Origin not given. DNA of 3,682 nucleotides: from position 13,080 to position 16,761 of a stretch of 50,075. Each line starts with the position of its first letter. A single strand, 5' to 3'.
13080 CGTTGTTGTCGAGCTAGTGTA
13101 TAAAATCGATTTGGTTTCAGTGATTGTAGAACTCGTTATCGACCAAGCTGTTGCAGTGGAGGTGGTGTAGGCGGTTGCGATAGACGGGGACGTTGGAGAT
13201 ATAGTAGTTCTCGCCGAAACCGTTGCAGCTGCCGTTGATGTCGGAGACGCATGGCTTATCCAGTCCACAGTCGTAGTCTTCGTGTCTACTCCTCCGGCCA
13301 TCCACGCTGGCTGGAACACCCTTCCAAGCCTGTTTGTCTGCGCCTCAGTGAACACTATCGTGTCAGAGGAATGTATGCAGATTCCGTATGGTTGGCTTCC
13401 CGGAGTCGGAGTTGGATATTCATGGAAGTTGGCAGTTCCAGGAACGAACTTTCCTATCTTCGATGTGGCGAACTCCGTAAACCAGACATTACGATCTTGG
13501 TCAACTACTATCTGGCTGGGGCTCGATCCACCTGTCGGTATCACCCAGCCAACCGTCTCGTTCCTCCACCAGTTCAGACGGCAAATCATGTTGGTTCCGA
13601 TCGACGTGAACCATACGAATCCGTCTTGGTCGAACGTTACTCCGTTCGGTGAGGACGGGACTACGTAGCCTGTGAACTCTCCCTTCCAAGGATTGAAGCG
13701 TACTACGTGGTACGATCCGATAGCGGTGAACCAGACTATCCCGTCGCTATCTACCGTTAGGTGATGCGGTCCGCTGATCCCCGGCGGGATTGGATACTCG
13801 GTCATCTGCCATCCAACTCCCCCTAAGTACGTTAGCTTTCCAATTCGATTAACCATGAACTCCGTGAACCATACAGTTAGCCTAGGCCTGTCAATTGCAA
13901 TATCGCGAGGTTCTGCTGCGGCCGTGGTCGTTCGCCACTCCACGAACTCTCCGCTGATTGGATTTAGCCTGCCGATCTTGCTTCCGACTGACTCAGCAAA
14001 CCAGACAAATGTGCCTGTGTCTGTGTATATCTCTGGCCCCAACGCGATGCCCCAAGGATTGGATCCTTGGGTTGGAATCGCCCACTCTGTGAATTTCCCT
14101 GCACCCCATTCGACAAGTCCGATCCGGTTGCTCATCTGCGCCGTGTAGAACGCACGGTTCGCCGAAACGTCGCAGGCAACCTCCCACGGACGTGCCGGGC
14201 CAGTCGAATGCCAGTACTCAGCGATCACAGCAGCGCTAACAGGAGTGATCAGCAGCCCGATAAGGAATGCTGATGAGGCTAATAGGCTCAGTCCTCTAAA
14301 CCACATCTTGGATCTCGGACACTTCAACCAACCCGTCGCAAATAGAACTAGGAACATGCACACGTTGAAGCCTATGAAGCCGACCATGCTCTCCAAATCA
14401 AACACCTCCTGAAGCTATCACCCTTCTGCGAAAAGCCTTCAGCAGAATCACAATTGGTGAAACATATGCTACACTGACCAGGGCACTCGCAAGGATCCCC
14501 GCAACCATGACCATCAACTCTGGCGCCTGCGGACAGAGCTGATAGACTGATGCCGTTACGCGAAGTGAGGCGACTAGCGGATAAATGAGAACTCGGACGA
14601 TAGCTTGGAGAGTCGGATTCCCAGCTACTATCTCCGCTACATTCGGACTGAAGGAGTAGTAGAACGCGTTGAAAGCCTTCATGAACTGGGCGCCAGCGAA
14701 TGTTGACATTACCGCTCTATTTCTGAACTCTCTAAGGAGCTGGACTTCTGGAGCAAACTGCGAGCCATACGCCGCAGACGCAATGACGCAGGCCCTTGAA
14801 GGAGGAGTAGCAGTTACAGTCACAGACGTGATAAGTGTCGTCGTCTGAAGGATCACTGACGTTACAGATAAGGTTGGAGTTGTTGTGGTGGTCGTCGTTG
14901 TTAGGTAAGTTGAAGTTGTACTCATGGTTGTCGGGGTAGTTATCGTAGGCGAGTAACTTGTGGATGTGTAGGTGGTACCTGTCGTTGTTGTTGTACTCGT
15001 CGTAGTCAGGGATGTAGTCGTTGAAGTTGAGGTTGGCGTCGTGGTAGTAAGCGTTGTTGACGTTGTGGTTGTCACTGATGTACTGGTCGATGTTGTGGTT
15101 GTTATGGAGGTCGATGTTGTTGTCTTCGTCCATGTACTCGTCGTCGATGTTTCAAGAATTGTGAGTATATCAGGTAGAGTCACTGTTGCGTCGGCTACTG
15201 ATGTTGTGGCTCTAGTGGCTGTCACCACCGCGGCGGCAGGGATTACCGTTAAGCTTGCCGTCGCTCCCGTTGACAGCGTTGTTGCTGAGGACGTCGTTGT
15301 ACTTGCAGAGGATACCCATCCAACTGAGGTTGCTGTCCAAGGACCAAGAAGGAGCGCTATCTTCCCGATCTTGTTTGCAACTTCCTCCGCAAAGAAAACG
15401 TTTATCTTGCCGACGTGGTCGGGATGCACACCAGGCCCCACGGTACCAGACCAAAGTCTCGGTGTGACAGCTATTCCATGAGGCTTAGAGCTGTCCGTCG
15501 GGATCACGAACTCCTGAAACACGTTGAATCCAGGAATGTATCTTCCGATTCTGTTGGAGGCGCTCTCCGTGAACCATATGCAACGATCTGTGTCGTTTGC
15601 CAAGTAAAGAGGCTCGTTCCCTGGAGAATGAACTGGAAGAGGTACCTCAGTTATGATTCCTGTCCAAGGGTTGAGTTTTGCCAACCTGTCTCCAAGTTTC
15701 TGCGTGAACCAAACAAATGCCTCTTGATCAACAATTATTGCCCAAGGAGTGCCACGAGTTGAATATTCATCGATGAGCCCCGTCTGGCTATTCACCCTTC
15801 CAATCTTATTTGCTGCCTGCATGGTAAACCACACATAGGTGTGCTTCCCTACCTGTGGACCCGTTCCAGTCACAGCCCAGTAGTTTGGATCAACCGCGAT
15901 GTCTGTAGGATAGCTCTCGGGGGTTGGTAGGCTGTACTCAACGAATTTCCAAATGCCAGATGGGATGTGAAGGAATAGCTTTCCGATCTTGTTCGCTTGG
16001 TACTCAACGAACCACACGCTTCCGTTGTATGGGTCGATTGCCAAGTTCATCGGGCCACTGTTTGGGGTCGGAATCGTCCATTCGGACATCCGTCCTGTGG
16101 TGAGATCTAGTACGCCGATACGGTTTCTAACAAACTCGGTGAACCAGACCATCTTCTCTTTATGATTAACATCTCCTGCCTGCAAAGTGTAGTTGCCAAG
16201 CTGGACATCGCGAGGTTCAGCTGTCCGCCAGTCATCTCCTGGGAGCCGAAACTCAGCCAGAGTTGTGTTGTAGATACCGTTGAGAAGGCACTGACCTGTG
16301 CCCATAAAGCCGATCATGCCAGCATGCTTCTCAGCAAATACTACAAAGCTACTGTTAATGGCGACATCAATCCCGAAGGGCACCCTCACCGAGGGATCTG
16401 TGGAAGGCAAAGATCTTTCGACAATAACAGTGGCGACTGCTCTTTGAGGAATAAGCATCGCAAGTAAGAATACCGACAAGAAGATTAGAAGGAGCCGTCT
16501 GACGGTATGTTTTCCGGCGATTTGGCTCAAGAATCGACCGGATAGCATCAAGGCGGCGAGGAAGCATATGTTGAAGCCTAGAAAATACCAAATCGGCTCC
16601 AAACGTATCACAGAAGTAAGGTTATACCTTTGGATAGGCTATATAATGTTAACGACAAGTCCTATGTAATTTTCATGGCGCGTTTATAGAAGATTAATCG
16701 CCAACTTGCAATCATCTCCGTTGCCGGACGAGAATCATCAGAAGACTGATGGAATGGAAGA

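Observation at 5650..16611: Five-gene tandem array of modular surface proteins: swappable head + Thr/Ser stalk + one shared Cys-box membrane anchor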

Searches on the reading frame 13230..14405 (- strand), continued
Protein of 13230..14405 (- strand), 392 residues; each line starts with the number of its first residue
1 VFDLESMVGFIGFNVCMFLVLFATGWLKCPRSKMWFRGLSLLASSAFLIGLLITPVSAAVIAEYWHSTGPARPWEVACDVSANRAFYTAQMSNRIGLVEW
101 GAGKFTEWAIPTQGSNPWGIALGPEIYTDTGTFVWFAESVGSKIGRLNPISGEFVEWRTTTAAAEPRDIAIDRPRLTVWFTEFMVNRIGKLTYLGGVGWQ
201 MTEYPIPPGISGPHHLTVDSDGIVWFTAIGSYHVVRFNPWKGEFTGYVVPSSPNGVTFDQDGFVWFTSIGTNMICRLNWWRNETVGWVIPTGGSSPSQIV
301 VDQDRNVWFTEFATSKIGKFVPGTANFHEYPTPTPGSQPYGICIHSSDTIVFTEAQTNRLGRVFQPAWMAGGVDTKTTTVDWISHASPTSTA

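Call 81: find_encoding_contigs(protein=P0140, flank=10000, max_places=2)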
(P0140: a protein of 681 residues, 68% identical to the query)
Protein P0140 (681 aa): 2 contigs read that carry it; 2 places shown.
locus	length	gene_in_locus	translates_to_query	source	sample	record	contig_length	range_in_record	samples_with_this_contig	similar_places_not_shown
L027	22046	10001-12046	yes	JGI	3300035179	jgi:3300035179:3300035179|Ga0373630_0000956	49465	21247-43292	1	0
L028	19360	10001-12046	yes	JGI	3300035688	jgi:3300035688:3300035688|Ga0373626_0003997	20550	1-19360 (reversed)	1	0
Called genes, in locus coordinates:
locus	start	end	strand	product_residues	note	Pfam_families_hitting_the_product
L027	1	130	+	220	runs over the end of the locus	PF00733:Asn_synthase, PF02540:NAD_synthase (faint), PF03054:tRNA_Me_trans (faint), PF06508:QueC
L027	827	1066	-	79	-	-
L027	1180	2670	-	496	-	-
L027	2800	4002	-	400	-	PF02366:PMT, PF13231:PMT_2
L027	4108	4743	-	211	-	-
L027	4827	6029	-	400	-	PF09594:GT87 (weak)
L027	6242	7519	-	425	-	PF13385:Laminin_G_3 (weak)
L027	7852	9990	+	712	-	PF24684:Vgb_lyase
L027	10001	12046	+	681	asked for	PF24684:Vgb_lyase (weak), PF08450:SGL (faint), PF24684:Vgb_lyase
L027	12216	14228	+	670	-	PF01436:NHL (faint), PF24684:Vgb_lyase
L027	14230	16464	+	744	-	-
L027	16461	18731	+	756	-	PF05048:NosD, PF13229:Beta_helix, PF05048:NosD (weak)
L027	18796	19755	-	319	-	PF01381:HTH_3 (faint), PF09048:Cro (weak), PF10120:ThiN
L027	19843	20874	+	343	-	PF13531:SBP_bac_11, PF01547:SBP_bac_1, PF13416:SBP_bac_8, PF13343:SBP_bac_6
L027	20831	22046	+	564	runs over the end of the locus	PF00528:BPD_transp_1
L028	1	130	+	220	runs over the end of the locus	PF00733:Asn_synthase (weak), PF02540:NAD_synthase (faint), PF03054:tRNA_Me_trans (faint), PF06508:QueC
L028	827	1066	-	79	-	-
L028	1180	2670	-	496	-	-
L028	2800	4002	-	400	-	PF02366:PMT, PF13231:PMT_2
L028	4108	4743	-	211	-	-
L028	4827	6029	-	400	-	PF09594:GT87 (weak)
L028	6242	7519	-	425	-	PF13385:Laminin_G_3 (weak)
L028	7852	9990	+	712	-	PF24684:Vgb_lyase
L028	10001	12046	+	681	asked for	PF24684:Vgb_lyase (weak), PF08450:SGL (faint), PF24684:Vgb_lyase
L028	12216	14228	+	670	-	PF01436:NHL (faint), PF24684:Vgb_lyase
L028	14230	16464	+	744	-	-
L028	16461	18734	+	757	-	PF05048:NosD, PF13229:Beta_helix, PF05048:NosD (weak)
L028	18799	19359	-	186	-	?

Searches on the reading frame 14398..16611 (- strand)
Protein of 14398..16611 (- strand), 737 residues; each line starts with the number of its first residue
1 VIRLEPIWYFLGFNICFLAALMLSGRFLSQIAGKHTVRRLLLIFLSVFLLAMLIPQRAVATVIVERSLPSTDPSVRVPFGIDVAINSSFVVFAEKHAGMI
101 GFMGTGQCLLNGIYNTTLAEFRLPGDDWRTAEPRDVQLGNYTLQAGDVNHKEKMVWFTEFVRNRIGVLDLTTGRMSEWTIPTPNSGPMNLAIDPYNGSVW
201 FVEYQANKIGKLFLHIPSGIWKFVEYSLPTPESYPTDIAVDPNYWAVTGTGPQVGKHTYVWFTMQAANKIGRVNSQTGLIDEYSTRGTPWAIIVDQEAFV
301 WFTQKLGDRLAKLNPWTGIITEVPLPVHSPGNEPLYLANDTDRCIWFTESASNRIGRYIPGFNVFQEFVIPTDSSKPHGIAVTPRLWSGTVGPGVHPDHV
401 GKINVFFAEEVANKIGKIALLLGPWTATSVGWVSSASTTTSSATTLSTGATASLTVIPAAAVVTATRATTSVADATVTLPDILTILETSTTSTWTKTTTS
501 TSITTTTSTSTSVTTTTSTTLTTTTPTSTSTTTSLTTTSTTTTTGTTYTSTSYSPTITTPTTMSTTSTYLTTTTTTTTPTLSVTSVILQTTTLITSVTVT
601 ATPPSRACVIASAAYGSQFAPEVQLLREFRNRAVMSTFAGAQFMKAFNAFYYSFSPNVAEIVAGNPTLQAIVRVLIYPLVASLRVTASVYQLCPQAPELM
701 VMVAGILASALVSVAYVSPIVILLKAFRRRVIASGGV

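Call 3: search_protein_families(library=pfam, proteins=[window:14398-16611:-], max_evalue=0.01)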
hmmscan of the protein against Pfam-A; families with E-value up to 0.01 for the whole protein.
window:14398-16611:- (737 aa): 1 family
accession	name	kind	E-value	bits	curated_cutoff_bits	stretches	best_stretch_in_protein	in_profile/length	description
PF24684.1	Vgb_lyase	-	8.6e-36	123.7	50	1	151-384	64-274/290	Virginiamycin B lyase family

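Call 4: search_protein_families(library=ncbifam, proteins=[window:14398-16611:-], max_evalue=0.01)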
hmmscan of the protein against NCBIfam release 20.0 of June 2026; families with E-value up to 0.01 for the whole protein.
window:14398-16611:- (737 aa): 4 families
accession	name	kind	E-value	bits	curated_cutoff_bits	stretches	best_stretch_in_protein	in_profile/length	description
NF000096.1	stregra_B_VgbB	exception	1.3e-30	106.6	600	2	259-382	69-190/295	streptogramin B lyase Vgb(B)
NF000022.1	stregra_B_VgbA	exception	3.3e-30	105.2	600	2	258-381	68-189/299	streptogramin B lyase Vgb(A)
NF041770.1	CFI_box_CTERM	domain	1e-19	70.1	40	1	608-680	1-69/69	CFI-box-CTERM domain-containing protein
NF010294.0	PRK13734.1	subfamily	0.0037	17.4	150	1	28-105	20-95/120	F-type conjugative transfer system pilin TraA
